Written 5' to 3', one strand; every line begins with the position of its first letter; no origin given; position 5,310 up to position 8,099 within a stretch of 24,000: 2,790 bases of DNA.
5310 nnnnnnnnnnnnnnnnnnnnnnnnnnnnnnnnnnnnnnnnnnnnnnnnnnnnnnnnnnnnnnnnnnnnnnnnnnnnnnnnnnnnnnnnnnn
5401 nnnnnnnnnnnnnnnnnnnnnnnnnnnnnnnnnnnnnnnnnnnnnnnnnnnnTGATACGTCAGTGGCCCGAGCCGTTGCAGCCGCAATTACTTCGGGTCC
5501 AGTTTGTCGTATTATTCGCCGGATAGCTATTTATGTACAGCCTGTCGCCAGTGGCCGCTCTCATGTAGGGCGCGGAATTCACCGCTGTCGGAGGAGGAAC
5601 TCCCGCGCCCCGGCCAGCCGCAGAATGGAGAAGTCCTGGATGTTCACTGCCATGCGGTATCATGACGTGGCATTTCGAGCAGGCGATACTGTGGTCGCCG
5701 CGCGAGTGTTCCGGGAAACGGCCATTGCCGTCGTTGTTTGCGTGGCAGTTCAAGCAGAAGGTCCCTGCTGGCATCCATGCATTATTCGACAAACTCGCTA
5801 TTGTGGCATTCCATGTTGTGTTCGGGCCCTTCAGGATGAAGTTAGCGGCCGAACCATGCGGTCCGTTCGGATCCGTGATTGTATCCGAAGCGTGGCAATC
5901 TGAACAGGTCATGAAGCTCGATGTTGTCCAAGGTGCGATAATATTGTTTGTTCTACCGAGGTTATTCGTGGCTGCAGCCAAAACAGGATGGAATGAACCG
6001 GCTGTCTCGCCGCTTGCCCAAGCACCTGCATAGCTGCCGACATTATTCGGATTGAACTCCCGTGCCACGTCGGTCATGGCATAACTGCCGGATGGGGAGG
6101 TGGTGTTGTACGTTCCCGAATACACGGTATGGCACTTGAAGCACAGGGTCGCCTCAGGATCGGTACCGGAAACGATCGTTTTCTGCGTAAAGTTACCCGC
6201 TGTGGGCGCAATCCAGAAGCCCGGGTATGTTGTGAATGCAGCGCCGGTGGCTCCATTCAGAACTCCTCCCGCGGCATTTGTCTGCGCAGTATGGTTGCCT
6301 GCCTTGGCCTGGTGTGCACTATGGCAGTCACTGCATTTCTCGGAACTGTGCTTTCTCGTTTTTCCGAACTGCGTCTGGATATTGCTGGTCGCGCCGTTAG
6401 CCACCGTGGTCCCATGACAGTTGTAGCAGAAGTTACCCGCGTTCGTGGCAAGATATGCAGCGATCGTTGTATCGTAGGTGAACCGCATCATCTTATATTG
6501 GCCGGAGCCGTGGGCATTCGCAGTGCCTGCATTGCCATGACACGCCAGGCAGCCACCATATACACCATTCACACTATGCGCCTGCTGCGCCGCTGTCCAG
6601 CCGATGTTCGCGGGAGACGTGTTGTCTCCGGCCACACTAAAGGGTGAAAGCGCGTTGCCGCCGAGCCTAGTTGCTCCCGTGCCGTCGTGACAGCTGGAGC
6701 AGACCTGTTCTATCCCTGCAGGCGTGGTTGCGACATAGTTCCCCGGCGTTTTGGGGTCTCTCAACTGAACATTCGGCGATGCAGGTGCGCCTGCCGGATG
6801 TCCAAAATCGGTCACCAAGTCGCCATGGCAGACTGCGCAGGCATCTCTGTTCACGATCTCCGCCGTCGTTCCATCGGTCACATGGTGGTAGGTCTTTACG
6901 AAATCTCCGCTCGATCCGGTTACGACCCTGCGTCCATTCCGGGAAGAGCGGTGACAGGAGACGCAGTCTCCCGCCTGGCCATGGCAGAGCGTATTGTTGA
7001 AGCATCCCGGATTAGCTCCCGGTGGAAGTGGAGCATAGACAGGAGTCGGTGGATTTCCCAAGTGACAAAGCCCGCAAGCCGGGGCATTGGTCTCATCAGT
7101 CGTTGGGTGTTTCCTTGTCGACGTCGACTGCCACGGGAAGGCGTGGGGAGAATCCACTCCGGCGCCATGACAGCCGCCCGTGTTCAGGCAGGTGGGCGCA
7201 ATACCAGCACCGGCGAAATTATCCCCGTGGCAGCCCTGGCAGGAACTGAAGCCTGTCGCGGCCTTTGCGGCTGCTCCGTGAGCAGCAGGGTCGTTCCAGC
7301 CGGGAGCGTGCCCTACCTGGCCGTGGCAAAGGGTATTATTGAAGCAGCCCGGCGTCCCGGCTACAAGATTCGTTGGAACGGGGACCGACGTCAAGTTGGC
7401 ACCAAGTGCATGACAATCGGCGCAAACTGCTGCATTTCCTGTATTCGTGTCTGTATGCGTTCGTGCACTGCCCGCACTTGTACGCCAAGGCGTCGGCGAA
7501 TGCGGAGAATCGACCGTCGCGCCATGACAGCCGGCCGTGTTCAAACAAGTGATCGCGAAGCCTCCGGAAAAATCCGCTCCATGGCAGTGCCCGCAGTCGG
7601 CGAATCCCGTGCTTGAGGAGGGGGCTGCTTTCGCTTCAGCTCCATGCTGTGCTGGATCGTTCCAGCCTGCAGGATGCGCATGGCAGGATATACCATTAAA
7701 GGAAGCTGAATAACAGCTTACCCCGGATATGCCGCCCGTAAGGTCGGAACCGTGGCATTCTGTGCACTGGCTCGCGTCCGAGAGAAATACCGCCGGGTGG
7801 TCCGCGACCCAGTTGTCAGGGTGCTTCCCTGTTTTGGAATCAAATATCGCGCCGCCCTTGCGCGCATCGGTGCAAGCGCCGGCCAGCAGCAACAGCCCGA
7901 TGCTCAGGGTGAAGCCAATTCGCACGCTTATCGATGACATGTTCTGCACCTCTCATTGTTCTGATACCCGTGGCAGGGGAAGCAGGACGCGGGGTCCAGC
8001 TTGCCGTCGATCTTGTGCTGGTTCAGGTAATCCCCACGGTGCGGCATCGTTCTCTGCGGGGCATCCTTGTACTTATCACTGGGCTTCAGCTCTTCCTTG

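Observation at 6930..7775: Modular array of CXXCH sites alternating with non-canonical CX5CH / CX9CH sites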

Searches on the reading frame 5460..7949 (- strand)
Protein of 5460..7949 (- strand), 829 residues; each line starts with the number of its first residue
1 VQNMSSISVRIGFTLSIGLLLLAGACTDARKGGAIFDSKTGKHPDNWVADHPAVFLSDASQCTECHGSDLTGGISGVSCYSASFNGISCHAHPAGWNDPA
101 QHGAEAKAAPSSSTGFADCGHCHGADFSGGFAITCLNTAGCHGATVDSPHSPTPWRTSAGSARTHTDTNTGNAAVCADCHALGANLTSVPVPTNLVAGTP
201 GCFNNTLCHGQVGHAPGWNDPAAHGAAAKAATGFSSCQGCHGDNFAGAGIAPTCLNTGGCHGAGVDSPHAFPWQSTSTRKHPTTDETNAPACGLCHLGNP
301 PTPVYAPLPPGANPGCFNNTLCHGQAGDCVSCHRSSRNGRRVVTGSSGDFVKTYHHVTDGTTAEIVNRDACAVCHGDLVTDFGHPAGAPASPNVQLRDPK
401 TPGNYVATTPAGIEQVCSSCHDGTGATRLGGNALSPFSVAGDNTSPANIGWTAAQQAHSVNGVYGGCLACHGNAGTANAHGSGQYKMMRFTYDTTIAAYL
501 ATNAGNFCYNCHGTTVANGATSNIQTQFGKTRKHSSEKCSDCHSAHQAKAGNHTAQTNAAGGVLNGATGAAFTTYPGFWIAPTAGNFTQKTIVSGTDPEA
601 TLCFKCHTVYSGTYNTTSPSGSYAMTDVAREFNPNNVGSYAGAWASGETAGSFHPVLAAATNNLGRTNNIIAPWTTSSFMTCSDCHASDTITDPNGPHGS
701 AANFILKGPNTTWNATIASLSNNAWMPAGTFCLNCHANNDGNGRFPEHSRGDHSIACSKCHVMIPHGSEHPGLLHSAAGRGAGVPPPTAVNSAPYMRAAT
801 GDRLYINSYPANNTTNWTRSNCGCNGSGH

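Call 4: search_protein_families(library=pfam, proteins=[window:5460-7949:-], max_evalue=1)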
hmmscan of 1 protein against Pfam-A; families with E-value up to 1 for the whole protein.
window:5460-7949:- (829 aa): 5 families
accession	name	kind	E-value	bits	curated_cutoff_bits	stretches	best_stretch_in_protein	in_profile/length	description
PF09699.15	Paired_CXXCH_1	-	1.5e-14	53.9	20.6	3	465-515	7-39/41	Doubled CXXCH motif (Paired_CXXCH_1)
PF14522.11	Cytochrome_C7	-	3.3e-13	49.7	24.8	4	462-544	11-67/67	Cytochrome c7 and related cytochrome c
PF14537.11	Cytochrom_c3_2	-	7.2e-06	26.8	25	1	466-549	8-70/79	Cytochrome c3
PF03264.19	Cytochrom_NNT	-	0.00052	20.2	24.1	1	496-627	27-152/174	NapC/NirT cytochrome c family, N-terminal region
PF22678.1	Cytochrom_c_NrfB-like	-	0.013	16.4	27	2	467-550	1-72/89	Cytochrome c-type protein NrfB-like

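Call 5: search_protein_families(library=ncbifam, proteins=[window:5460-7949:-], max_evalue=1)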
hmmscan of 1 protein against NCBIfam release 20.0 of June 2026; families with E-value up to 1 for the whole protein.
window:5460-7949:- (829 aa): 3 families
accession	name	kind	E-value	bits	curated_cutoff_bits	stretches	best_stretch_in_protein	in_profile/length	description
TIGR03146.1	cyt_nit_nrfB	equivalog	0.0038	17.5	166.6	2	676-766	37-121/145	cytochrome c nitrite reductase pentaheme subunit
NF045774.1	cytochro_C551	exception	0.052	13.5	118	1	14-74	7-62/110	cytochrome c551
NF008659.0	PRK11659.1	equivalog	0.079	12.6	184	1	415-551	47-150/188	cytochrome c nitrite reductase pentaheme subunit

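Call 10: find_homologous_proteins(query=window:5460-7949:-, max_evalue=0.00001)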
Query window:5460-7949:- (829 aa): 495 proteins with E <= 0.00001 among 8000 candidates; the best 120 are listed.
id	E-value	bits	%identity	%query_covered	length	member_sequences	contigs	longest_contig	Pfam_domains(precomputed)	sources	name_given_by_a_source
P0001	0.0e+0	1546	83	100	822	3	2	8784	PF09699.16,PF14537.12,PF14522.12,PF22113.2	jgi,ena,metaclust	metaclust:\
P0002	0.0e+0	1500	100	78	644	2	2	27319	PF09699.16,PF14537.12,PF14522.12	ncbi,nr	ncbi:MAG: hypothetical protein HGB21_00870 [Nitrospirae bacterium]|nr:hypothetical protein [Nitrospi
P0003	0.0e+0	1217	61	99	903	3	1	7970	PF09699.16,PF14537.12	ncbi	-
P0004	0.0e+0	1110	59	99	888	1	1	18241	PF09699.16,PF14537.12,PF02085.22,PF14522.12,PF22113.2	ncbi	-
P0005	0.0e+0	1078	61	97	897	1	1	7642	PF09699.16,PF14537.12,PF14522.12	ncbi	-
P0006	3.5e-273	927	50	88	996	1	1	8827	PF09699.16,PF14537.12,PF14522.12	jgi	jgi:hypothetical protein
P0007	9.7e-265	899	47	89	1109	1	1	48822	PF14537.12,PF02085.22,PF14522.12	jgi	jgi:hypothetical protein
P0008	2.0e-253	862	47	90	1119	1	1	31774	PF09699.16,PF14537.12,PF14522.12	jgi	jgi:hypothetical protein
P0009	1.5e-245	836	38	72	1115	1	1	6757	PF14537.12,PF14522.12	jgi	jgi:predicted CxxxxCH...CXXCH cytochrome family protein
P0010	3.2e-245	834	76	59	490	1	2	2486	PF09699.16,PF14537.12,PF14522.12,PF22113.2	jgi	jgi:hypothetical protein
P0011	2.7e-214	732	61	52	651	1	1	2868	PF09699.16,PF14522.12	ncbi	-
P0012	1.7e-213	729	44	94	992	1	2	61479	PF09699.16,PF14537.12,PF14522.12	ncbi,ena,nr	ncbi:MAG: cytochrome [Geobacteraceae bacterium]|nr:MAG: cytochrome [Geobacteraceae bacterium]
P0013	1.8e-211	723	39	62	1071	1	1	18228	PF02085.22,PF14522.12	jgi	jgi:hypothetical protein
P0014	6.7e-209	714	46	90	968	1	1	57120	PF14522.12,PF22113.2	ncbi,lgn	-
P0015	4.8e-194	665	46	40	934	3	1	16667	PF14537.12,PF14522.12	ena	-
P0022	2.1e-157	544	37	96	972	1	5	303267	PF14537.12,PF14522.12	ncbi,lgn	-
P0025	2.6e-156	540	51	28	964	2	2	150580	PF14522.12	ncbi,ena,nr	ncbi:MAG: CxxxxCH/CxxCH domain-containing protein [Nitrospiraceae bacterium]|nr:CxxxxCH/CxxCH domain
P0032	2.8e-143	497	36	92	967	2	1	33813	PF09699.16,PF14522.12,PF22113.2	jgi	jgi:hypothetical protein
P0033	5.1e-141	490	63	39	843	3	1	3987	PF09699.16,PF14537.12,PF14522.12,PF22113.2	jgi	jgi:hypothetical protein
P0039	3.0e-133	464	64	39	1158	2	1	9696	PF09698.16,PF14522.12,PF22113.2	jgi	jgi:predicted CxxxxCH...CXXCH cytochrome family protein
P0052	3.6e-121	424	40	56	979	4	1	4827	PF09698.16,PF14522.12,PF22113.2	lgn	-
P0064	5.2e-116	407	46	38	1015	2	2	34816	PF14537.12,PF02085.22,PF14522.12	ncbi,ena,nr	ncbi:MAG: CxxxxCH/CxxCH domain-containing protein [Desulfobacteraceae bacterium]|nr:CxxxxCH/CxxCH do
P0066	1.9e-115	405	42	52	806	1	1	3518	PF09699.16,PF14537.12,PF14522.12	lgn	-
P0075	4.0e-113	397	41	33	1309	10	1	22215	PF14537.12,PF09698.16,PF14522.12,PF22113.2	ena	-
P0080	2.1e-111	392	45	40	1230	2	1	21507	PF14537.12,PF09698.16,PF14522.12,PF22113.2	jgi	jgi:predicted CxxxxCH...CXXCH cytochrome family protein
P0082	7.0e-111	390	57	39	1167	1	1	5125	PF14537.12,PF09698.16,PF14522.12,PF22113.2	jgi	jgi:predicted CxxxxCH...CXXCH cytochrome family protein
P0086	9.6e-110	386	46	37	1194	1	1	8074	PF14537.12,PF09698.16,PF02085.22,PF14522.12,PF22113.2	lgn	-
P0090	6.4e-109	384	49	37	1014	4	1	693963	PF14537.12,PF02085.22,PF14522.12,PF22113.2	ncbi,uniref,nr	ncbi:CxxxxCH/CxxCH domain-containing protein [Oryzomonas japonica]|uniref:CxxxxCH/CxxCH domain-conta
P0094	1.6e-108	382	50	39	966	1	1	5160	PF14537.12,PF09698.16,PF14522.12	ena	-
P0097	1.4e-107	379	40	56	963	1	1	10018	PF14537.12,PF09698.16,PF14522.12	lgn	-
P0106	2.6e-106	375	49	52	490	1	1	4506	PF09699.16,PF14537.12,PF14522.12,PF22113.2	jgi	jgi:hypothetical protein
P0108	2.1e-105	372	48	39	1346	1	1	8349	PF09698.16,PF14522.12,PF22113.2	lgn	-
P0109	2.3e-105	372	47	39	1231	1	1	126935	PF14537.12,PF09698.16,PF02085.22,PF14522.12,PF22113.2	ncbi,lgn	-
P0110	2.3e-105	372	46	37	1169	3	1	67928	PF14537.12,PF09698.16,PF14522.12,PF22113.2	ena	-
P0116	2.2e-104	369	47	37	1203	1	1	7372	PF09698.16,PF14522.12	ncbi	-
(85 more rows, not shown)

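Call 13: search_solved_structures(query=window:5460-7949:-, max_evalue=1, show_alignments=2)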
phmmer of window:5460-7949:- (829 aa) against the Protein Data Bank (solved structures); distinct sequences matched with E-value up to 1: 0.

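Call 15: search_protein_families(library=ncbifam, proteins=[P0090, P0039, P0025, P0064, P0009, P0012], max_evalue=0.1)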
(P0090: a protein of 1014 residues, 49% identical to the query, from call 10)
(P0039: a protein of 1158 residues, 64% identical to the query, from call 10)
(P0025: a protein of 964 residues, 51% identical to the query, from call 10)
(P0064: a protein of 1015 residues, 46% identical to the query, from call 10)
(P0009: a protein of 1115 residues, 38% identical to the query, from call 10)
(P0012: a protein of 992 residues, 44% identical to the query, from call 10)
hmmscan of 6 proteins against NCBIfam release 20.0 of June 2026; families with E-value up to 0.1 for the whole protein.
P0090 (1014 aa): 3 families
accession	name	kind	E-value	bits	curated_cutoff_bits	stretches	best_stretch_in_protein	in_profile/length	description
TIGR01904.2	GSu_C4xC__C2xCH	domain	2.6e-11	43.1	27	1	728-789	10-64/73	CxxxxCH/CxxCH domain c-type cytochrome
NF045774.1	cytochro_C551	exception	0.0021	18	118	1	9-73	8-62/110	cytochrome c551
NF045773.1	cytochro_C550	exception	0.082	12.9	125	1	15-73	19-72/118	cytochrome c550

P0039 (1158 aa): 4 families
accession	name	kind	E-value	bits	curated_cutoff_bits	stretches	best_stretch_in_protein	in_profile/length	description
TIGR01904.2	GSu_C4xC__C2xCH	domain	7.9e-19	67.2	27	3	498-572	1-73/73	CxxxxCH/CxxCH domain c-type cytochrome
NF008659.0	PRK11659.1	equivalog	0.0055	16.4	184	1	625-698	50-118/188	cytochrome c nitrite reductase pentaheme subunit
TIGR03146.1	cyt_nit_nrfB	equivalog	0.023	15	166.6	1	625-671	15-61/145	cytochrome c nitrite reductase pentaheme subunit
NF045774.1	cytochro_C551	exception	0.026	14.5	118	2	11-71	7-62/110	cytochrome c551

P0025 (964 aa): 2 families
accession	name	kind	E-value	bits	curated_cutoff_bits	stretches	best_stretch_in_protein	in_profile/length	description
TIGR01904.2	GSu_C4xC__C2xCH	domain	5.6e-11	42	27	2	806-887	4-66/73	CxxxxCH/CxxCH domain c-type cytochrome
TIGR03995.2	target_X_rSAM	equivalog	9.6e-05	22.7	70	0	119-159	13-53/83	CGCGG family putative rSAM-modified RiPP protein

P0064 (1015 aa): 2 families
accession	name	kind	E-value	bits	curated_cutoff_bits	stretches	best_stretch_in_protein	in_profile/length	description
TIGR01904.2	GSu_C4xC__C2xCH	domain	2e-11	43.5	27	1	722-789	9-69/73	CxxxxCH/CxxCH domain c-type cytochrome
NF045713.1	CxxCH_16_HmcA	equivalog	0.00013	20.7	400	1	489-636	113-253/541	sulfate respiration complex hexadecaheme cytochrome HmcA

P0009 (1115 aa): 4 families
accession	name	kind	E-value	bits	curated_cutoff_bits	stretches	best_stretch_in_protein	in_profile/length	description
TIGR01904.2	GSu_C4xC__C2xCH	domain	4.3e-06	26.4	27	1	980-1051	6-73/73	CxxxxCH/CxxCH domain c-type cytochrome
NF045774.1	cytochro_C551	exception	0.00076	19.4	118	1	11-74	6-62/110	cytochrome c551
TIGR03508.1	decahem_SO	subfamily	0.0034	16.9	192.2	1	925-1073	3-135/258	DmsE family decaheme c-type cytochrome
NF045773.1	cytochro_C550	exception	0.073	13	125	0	19-74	23-72/118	cytochrome c550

P0012 (992 aa): 2 families
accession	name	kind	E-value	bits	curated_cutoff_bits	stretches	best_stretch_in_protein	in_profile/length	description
TIGR01905.1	paired_CXXCH_1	subfamily_domain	8.4e-05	22.4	25.2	0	112-137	15-39/41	doubled CXXCH domain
NF040992.1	MamT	equivalog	0.028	14.8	200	0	593-661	78-145/153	magnetosome protein MamT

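Call 22: find_encoding_contigs(protein=P0012, flank=9000, max_places=2)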
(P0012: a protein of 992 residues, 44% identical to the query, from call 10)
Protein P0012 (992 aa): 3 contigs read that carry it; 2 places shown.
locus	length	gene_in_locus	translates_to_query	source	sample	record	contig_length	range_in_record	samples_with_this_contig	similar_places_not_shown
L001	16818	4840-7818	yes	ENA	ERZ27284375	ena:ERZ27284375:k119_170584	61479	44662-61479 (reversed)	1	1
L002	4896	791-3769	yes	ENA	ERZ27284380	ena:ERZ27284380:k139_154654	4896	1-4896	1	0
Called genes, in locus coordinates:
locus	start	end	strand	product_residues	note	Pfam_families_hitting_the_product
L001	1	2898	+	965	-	?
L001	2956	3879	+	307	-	PF05140:ResB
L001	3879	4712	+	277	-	PF01578:Cytochrom_C_asm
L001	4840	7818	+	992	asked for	PF09699:Paired_CXXCH_1 (faint), PF14522:Cytochrome_C7 (faint), PF14537:Cytochrom_c3_2 (faint)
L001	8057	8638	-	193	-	PF05685:Uma2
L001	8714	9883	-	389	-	PF00266:Aminotran_5, PF01212:Beta_elim_lyase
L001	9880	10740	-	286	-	PF01592:NifU_N, PF04324:Fer2_BFD, PF01106:NifU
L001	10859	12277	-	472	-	PF02878:PGM_PMM_I, PF02879:PGM_PMM_II, PF02880:PGM_PMM_III, PF00408:PGM_PMM_IV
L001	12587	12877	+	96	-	PF20657:DUF6811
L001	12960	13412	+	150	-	PF00293:NUDIX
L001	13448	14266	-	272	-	PF02621:VitK2_biosynth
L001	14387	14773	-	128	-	PF01597:GCV_H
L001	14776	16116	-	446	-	PF00289:Biotin_carb_N, PF02222:ATP-grasp, PF02786:CPSase_L_D2, PF07478:Dala_Dala_lig_C, PF02785:Biotin_carb_C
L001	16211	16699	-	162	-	PF00364:Biotin_lipoyl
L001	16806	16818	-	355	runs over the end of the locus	PF01321:Creatinase_N, PF00557:Peptidase_M24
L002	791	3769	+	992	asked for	PF09699:Paired_CXXCH_1 (faint), PF14522:Cytochrome_C7 (faint), PF14537:Cytochrom_c3_2 (faint)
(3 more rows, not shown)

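Call 23: find_encoding_contigs(protein=P0007, flank=9000, max_places=2)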
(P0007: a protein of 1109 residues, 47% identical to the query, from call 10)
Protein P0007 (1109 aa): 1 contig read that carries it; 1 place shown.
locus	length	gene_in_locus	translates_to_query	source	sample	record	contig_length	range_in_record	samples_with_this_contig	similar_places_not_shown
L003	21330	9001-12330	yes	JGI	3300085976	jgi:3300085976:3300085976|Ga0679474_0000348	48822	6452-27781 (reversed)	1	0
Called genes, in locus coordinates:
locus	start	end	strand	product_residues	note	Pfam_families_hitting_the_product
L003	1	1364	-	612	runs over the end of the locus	PF20695:UbiD_N, PF01977:UbiD, PF20696:UbiD_C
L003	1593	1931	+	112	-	PF04448:DUF551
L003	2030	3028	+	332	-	PF03480:DctP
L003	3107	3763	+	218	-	PF04290:DctQ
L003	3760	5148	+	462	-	PF06808:DctM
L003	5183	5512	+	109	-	-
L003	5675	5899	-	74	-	-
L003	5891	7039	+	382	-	PF06965:Na_H_antiport_1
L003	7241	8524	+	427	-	-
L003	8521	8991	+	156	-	-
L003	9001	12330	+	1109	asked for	PF02085:Cytochrom_CIII (faint), PF14522:Cytochrome_C7 (faint), PF14537:Cytochrom_c3_2 (faint)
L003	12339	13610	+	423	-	PF05140:ResB (faint)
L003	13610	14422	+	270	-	PF01578:Cytochrom_C_asm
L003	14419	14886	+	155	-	-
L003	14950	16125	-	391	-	PF00266:Aminotran_5, PF01212:Beta_elim_lyase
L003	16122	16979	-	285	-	PF01592:NifU_N, PF04324:Fer2_BFD, PF01106:NifU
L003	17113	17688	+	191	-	PF00440:TetR_N, PF16295:TetR_C_10, PF22604:TetR_HI_0893_C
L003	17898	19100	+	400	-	PF25917:BSH_RND, PF25876:HH_MFP_RND, PF25944:Beta-barrel_RND, PF25967:RND-MFP_C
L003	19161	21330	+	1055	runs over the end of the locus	PF00873:ACR_tran, PF03176:MMPL, PF02355:SecD_SecF_C (faint), PF03176:MMPL (weak)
